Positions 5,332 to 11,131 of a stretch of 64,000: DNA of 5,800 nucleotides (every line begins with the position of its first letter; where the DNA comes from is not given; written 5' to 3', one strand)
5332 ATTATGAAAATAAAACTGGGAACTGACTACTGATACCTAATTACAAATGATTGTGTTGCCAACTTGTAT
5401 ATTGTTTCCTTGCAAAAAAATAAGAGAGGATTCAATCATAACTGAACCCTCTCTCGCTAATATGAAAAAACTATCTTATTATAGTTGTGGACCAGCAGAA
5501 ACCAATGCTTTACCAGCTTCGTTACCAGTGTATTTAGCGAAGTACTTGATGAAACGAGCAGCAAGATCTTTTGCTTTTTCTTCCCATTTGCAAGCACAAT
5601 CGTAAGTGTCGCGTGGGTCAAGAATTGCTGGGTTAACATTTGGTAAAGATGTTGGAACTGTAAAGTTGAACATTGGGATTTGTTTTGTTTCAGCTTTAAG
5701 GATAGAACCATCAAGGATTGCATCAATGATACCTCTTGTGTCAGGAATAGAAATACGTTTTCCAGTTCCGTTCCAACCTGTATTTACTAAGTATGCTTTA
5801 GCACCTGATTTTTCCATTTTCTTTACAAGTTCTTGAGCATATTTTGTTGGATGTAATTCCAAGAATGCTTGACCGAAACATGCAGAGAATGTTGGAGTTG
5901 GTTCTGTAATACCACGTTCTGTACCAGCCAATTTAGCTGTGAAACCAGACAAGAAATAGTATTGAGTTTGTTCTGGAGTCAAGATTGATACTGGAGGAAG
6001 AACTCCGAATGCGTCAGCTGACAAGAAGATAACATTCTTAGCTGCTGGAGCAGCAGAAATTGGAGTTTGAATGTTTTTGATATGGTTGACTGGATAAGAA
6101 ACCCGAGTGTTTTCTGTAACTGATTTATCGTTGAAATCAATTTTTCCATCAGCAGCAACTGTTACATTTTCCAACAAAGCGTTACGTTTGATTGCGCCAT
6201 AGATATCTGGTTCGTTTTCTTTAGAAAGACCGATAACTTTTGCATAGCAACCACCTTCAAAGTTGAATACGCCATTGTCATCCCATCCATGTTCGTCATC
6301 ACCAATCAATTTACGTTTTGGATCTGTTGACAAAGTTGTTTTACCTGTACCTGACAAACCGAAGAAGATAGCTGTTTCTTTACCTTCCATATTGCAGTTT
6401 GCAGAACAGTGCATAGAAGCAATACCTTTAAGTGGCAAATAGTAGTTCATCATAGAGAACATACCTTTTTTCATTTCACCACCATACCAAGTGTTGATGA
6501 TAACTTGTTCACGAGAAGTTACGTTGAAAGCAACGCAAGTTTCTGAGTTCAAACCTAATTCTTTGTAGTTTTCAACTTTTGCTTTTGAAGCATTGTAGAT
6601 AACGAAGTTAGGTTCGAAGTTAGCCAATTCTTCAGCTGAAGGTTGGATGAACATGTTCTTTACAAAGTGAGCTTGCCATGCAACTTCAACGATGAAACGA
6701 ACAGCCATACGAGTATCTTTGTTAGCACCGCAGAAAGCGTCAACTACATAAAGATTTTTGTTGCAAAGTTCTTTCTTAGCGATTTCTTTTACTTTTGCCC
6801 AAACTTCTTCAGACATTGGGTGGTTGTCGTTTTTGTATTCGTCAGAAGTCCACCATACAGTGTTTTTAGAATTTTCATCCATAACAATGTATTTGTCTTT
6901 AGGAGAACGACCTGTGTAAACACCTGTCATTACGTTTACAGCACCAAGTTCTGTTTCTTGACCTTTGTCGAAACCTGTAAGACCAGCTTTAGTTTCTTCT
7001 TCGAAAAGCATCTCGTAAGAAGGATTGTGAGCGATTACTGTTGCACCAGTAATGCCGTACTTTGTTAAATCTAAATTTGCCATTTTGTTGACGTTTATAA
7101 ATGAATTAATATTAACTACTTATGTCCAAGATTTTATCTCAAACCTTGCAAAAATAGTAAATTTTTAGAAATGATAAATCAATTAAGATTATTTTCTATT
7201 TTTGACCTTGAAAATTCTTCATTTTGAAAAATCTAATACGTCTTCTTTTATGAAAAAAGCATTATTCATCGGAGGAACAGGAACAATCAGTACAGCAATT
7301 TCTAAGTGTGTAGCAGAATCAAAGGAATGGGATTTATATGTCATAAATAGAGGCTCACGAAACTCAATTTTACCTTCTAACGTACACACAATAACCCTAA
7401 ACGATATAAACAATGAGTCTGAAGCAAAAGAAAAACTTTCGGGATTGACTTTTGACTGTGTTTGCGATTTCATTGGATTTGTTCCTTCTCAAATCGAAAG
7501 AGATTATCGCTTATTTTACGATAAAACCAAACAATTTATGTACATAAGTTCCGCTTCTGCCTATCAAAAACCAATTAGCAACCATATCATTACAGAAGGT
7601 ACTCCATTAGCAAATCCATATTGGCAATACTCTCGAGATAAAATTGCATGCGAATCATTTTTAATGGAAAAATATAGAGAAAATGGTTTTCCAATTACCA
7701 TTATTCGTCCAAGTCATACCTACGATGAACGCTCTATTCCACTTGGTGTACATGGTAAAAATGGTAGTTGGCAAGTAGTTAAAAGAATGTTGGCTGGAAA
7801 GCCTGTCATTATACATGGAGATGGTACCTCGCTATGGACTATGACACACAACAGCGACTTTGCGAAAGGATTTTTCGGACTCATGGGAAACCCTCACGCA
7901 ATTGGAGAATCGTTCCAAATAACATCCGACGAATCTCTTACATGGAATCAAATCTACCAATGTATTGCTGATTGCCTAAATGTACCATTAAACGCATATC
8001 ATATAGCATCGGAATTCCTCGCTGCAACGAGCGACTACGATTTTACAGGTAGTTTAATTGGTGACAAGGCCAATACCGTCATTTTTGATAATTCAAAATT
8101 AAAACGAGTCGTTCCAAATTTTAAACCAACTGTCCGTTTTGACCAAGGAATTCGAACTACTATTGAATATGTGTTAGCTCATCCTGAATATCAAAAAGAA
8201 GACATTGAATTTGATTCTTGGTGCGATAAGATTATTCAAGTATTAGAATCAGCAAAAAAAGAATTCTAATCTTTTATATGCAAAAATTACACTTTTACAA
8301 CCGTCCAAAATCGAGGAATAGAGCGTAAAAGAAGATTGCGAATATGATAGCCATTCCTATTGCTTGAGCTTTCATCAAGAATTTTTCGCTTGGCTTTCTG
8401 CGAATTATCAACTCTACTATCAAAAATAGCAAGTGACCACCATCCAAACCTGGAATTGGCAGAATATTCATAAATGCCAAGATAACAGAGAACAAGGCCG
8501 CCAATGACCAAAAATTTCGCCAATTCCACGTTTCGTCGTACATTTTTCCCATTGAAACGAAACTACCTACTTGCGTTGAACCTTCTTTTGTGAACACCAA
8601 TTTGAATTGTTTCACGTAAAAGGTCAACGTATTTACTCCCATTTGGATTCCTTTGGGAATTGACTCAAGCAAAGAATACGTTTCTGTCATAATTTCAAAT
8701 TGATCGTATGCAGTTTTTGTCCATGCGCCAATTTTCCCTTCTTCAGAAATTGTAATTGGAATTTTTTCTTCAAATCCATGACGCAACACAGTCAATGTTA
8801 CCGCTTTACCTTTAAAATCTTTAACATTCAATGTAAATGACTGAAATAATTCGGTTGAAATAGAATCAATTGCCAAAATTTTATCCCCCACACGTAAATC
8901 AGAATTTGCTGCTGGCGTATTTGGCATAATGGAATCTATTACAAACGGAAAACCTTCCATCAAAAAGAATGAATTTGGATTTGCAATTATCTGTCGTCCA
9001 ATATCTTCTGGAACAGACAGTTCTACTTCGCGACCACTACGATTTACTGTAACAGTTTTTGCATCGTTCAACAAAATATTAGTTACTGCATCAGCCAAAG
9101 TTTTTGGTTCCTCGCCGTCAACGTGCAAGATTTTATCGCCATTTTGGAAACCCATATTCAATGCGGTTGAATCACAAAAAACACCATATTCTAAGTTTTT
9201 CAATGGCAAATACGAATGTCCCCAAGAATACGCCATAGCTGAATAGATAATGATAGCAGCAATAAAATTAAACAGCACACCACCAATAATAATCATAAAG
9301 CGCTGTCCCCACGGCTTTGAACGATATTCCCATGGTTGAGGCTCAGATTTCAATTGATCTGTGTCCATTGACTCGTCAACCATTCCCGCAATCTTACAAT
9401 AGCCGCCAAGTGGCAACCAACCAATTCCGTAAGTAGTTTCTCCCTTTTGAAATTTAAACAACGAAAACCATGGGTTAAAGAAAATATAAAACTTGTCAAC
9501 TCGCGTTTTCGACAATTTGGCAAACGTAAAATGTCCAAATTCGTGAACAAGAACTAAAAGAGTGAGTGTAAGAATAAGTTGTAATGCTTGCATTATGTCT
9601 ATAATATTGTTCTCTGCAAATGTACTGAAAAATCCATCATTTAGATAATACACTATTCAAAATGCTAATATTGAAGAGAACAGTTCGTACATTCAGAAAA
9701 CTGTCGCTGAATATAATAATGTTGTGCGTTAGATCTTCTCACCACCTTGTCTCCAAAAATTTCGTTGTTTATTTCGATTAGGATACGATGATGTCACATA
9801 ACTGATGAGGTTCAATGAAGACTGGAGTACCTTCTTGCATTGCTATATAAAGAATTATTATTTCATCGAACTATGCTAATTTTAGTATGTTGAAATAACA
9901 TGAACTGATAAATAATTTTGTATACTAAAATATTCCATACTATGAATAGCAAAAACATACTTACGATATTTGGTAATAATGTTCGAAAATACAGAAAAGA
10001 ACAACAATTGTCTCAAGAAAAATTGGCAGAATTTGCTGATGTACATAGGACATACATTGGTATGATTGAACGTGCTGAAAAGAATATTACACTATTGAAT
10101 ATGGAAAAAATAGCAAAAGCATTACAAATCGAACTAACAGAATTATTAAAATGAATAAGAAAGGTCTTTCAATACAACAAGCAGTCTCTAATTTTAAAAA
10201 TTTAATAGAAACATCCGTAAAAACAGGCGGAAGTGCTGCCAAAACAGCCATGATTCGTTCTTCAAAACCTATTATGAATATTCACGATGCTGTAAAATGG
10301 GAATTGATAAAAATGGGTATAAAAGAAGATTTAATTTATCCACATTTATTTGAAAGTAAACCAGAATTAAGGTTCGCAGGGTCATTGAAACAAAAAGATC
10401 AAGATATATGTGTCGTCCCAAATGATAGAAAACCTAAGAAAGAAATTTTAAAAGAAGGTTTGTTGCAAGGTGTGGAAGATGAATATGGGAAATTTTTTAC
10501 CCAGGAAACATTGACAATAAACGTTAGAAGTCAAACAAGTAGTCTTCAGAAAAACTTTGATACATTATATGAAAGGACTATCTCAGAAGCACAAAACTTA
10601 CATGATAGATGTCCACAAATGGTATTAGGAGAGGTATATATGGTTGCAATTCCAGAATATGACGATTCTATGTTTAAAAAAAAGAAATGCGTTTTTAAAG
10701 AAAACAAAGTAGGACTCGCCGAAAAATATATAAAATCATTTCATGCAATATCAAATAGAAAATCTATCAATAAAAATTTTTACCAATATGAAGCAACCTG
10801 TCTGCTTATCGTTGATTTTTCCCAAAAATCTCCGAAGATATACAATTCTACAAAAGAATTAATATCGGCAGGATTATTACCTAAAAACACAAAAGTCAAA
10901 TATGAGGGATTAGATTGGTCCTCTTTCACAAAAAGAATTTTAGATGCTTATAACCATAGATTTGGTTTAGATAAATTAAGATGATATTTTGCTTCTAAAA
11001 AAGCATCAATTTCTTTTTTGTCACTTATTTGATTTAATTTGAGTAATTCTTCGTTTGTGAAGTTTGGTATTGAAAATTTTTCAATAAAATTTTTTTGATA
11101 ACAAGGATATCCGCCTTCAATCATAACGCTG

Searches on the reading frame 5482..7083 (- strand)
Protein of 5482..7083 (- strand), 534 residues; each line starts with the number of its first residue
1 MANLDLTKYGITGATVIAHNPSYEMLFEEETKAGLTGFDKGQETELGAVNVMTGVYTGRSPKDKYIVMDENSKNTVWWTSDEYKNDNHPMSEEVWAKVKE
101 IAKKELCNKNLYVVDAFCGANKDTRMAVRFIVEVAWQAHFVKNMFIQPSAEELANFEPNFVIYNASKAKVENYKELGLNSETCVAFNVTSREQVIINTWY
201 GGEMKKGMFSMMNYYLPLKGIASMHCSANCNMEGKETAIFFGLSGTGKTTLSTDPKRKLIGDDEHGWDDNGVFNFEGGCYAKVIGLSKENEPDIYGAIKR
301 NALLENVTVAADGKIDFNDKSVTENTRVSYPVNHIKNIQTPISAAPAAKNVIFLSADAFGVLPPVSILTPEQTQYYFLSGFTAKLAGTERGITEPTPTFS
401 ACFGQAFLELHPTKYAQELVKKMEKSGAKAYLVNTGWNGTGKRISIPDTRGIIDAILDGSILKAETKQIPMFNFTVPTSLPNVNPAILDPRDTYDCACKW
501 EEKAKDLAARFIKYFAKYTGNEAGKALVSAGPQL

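Call 21: search_protein_families(library=pfam, proteins=[window:5482-7083:-], max_evalue=0.001)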
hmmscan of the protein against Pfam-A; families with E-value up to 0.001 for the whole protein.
window:5482-7083:- (534 aa): 1 family
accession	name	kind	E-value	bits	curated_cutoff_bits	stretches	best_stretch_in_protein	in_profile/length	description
PF01293.25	PEPCK_ATP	-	4.2e-202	672.4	26.5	1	17-484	3-463/465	Phosphoenolpyruvate carboxykinase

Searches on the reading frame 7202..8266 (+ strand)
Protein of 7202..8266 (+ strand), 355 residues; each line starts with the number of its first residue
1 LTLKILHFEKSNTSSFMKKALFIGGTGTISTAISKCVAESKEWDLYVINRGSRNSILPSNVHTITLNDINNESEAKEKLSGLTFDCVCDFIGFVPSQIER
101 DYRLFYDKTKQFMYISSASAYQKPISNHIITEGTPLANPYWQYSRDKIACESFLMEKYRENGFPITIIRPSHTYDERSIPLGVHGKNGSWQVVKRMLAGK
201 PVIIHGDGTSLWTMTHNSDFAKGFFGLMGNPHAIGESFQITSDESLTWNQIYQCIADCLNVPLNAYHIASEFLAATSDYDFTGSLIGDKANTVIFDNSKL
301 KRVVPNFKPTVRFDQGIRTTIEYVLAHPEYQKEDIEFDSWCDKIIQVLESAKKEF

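Call 21: search_protein_families(library=pfam, proteins=[window:7202-8266:+], max_evalue=0.001)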
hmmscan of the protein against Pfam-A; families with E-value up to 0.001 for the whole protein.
window:7202-8266:+ (355 aa): 1 family
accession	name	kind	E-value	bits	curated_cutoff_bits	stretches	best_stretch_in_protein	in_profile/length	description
PF01370.27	Epimerase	-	9.7e-16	58.3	20.9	1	21-238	2-237/240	NAD dependent epimerase/dehydratase family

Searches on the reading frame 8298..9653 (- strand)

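Call 21: search_protein_families(library=pfam, proteins=[window:8298-9653:-], max_evalue=0.001)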
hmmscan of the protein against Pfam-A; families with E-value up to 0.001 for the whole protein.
window:8298-9653:- (452 aa): 5 families
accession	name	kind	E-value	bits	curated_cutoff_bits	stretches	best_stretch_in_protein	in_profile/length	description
PF02163.28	Peptidase_M50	-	7.9e-51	172.9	27.2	1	26-439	2-220/221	Peptidase family M50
PF13180.12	PDZ_2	-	2.3e-12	47.4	27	1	238-300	15-78/80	PDZ domain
PF17820.7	PDZ_6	-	2.7e-12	46.7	27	1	238-271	1-31/54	PDZ domain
PF00595.29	PDZ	-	5.3e-08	33.6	23.2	1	236-289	26-80/81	PDZ domain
PF14685.13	PDZ_Tricorn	-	0.001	19.5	25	0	169-206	40-79/88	Tricorn protease PDZ domain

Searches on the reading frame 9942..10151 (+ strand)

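Call 99: search_protein_families(library=padloc, proteins=[window:9942-10151:+], max_evalue=0.001)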
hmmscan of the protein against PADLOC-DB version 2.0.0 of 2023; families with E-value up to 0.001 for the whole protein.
window:9942-10151:+ (70 aa): 12 families
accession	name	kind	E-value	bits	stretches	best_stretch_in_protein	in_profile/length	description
PDLC03665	Control_protein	-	8.6e-25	84.8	1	4-69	3-69/77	control protein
PDLC03666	Control_protein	-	2.1e-20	71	1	7-69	4-66/77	control protein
PDLC03671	Control_protein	-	1.3e-17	61.8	1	5-69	10-74/84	control protein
PDLC03664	Control_protein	-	4.6e-14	50.6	1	7-69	11-73/74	control protein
PDLC02926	HTH_VI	-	4.2e-12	44.1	1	10-68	2-60/92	-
PDLC03536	REase_II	-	9.9e-11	39.7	1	7-69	8-70/237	Type II restriction enzyme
PDLC03668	Control_protein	-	3.8e-09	34.9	1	13-63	12-62/79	control protein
PDLC04142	capH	-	4.4e-09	35.3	1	4-69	1-66/103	capH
PDLC04775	PDC-M69A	-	2.2e-07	29.4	1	6-70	4-68/113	-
PDLC03952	RmrA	-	9.7e-05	19.4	1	11-62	24-75/395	-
PDLC03953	RmrA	-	0.00051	17.4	1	10-63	6-59/373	-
PDLC03954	RmrA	-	0.00057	16.9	1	4-68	5-69/380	-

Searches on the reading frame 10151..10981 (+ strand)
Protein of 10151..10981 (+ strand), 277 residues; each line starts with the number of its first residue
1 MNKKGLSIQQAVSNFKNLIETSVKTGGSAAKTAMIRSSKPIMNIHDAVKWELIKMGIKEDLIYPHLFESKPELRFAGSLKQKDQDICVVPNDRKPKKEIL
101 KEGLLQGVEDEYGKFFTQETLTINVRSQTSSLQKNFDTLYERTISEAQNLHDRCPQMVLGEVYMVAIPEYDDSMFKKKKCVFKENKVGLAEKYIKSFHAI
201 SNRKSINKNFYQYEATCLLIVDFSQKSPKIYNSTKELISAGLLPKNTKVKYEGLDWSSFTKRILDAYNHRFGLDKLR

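Call 21: search_protein_families(library=pfam, proteins=[window:10151-10981:+], max_evalue=0.001)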
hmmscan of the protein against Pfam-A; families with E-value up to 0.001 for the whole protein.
window:10151-10981:+ (277 aa): 0 families

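Call 50: search_protein_families(library=phrogs, proteins=[window:10151-10981:+], max_evalue=0.01)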
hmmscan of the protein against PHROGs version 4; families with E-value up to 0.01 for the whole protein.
window:10151-10981:+ (277 aa): 0 families

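Call 74: search_protein_families(library=padloc, proteins=[window:10151-10981:+], max_evalue=0.001)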
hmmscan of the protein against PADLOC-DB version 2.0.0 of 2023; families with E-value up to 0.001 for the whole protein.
window:10151-10981:+ (277 aa): 1 family
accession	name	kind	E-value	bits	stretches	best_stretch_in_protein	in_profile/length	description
PDLC03558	REase_II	-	2.9e-75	251.4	1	24-272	35-286/293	Type II restriction enzyme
